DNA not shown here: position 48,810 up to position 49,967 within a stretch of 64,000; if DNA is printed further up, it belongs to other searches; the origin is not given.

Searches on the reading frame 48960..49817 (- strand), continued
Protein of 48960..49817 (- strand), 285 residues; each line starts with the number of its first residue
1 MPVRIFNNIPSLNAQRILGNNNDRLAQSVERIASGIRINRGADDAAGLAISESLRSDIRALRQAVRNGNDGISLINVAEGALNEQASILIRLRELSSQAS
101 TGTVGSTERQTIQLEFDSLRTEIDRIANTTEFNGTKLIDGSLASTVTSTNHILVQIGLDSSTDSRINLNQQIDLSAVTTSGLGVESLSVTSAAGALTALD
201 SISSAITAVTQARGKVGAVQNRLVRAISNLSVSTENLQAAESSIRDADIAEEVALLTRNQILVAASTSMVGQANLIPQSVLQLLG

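Call 78: find_related_loci(query=A6, collection=viral_contigs, flank=100)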
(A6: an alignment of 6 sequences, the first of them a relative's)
Query A6 (248 aa) in viral_contigs; peptide patterns used: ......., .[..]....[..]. (x = any residue, [..] = any of these).
31 stretches matched a pattern; 11 encode a relative of the query (tblastn E <= 1e-3); 11 distinct loci.
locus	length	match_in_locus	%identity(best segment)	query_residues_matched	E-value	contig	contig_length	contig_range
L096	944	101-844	33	4-246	3e-33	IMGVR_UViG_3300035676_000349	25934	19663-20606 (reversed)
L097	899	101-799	31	3-235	2e-29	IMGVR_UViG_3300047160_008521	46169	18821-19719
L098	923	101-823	30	3-241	1e-28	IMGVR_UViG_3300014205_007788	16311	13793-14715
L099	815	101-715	32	4-206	3e-27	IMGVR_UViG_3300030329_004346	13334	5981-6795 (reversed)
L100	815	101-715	32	4-206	5e-27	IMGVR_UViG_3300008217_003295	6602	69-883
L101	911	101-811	30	4-242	3e-27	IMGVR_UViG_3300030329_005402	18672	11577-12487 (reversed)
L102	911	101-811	30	4-242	3e-27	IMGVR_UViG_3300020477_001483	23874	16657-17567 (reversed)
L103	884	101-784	34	4-223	1e-25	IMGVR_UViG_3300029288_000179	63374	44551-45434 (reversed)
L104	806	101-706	28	4-208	1e-22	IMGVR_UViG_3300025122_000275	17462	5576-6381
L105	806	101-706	28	4-208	1e-22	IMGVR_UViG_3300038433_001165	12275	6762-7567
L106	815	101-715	32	4-206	5e-27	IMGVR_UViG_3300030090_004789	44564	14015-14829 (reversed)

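Call 79: search_protein_families(library=ncbifam, proteins=[L008:6076-6819:+], max_evalue=0.00001)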
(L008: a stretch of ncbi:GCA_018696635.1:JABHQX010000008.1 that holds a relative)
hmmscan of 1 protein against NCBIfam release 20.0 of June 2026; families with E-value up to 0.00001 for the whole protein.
L008:6076-6819:+ (248 aa): 8 families
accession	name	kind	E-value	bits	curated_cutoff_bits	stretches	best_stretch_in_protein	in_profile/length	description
NF009905.0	PRK13368.1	subfamily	1.3e-15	57.5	255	1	4-121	3-118/243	3-deoxy-manno-octulosonate cytidylyltransferase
NF003952.0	PRK05450.1-5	subfamily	9e-15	54.5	193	1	4-122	3-121/250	3-deoxy-manno-octulosonate cytidylyltransferase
NF003950.0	PRK05450.1-3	subfamily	1.3e-10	41.1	234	1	3-117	2-117/248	3-deoxy-manno-octulosonate cytidylyltransferase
NF003948.0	PRK05450.1-1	equivalog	1.4e-09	37.6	281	1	4-120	6-123/248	3-deoxy-manno-octulosonate cytidylyltransferase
TIGR04321.1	spiroSPASM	subfamily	4.2e-09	35.6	250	1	29-231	23-225/510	spiro-SPASM protein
TIGR00466.1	kdsB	equivalog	1.1e-08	34.7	155.2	1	3-119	2-118/241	3-deoxy-manno-octulosonate cytidylyltransferase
TIGR02665.1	molyb_mobA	equivalog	3.1e-07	30.6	151.85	1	11-168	13-162/186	molybdenum cofactor guanylyltransferase MobA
TIGR03310.1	matur_MocA_YgfJ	equivalog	8.3e-06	25.9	186.45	0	10-161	6-158/188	molybdenum cofactor cytidylyltransferase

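Call 80: search_solved_structures(query=A6, max_evalue=0.001)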
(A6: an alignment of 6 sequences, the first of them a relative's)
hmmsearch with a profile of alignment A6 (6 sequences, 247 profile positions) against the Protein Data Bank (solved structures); distinct sequences matched with E-value up to 0.001: 15.
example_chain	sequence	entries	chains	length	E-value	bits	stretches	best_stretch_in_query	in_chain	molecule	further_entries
6oew_A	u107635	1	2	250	1.7e-30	109.3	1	3-223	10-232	Cytidylyltransferase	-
1gq9_A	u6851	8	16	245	3.8e-09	39.4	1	5-117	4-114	3-DEOXY-MANNO-OCTULOSONATE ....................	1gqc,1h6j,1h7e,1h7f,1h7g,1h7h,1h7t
3oam_A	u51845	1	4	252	6.4e-08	35.4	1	3-162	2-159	3-deoxy-manno-octulosonate cytidylyltransferase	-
8ees_A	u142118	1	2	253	9.4e-08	34.8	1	6-157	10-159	3-deoxy-manno-octulosonate cytidylyltransferase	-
1vh1_A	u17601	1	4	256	1.4e-07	34.2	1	4-149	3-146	3-deoxy-manno-octulosonate cytidylyltransferase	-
3k8d_A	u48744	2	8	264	1.5e-07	34.2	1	4-149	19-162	3-deoxy-manno-octulosonate cytidylyltransferase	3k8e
3jtj_A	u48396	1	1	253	3.1e-07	33.1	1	3-157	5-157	3-deoxy-manno-octulosonate cytidylyltransferase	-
3duv_A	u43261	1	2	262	1.6e-06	30.8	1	3-114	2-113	3-deoxy-manno-octulosonate cytidylyltransferase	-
1vh3_A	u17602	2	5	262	1.8e-06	30.6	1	3-114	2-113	3-deoxy-manno-octulosonate cytidylyltransferase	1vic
3tqd_A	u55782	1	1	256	2.2e-06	30.3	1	6-161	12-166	3-deoxy-manno-octulosonate cytidylyltransferase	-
4fcu_A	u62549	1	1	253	2.5e-06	30.2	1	7-162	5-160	3-deoxy-manno-octulosonate cytidylyltransferase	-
3pol_A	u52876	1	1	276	2.9e-06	30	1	7-162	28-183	3-deoxy-manno-octulosonate cytidylyltransferase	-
4xwi_A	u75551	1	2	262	0.00012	24.7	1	4-125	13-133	3-deoxy-manno-octulosonate cytidylyltransferase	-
2y6p_A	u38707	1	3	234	0.00034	23.2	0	5-63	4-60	3-DEOXY-MANNO-OCTULOSONATE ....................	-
9dqf_A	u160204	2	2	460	0.00058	22.4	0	6-135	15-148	Bifunctional protein GlmU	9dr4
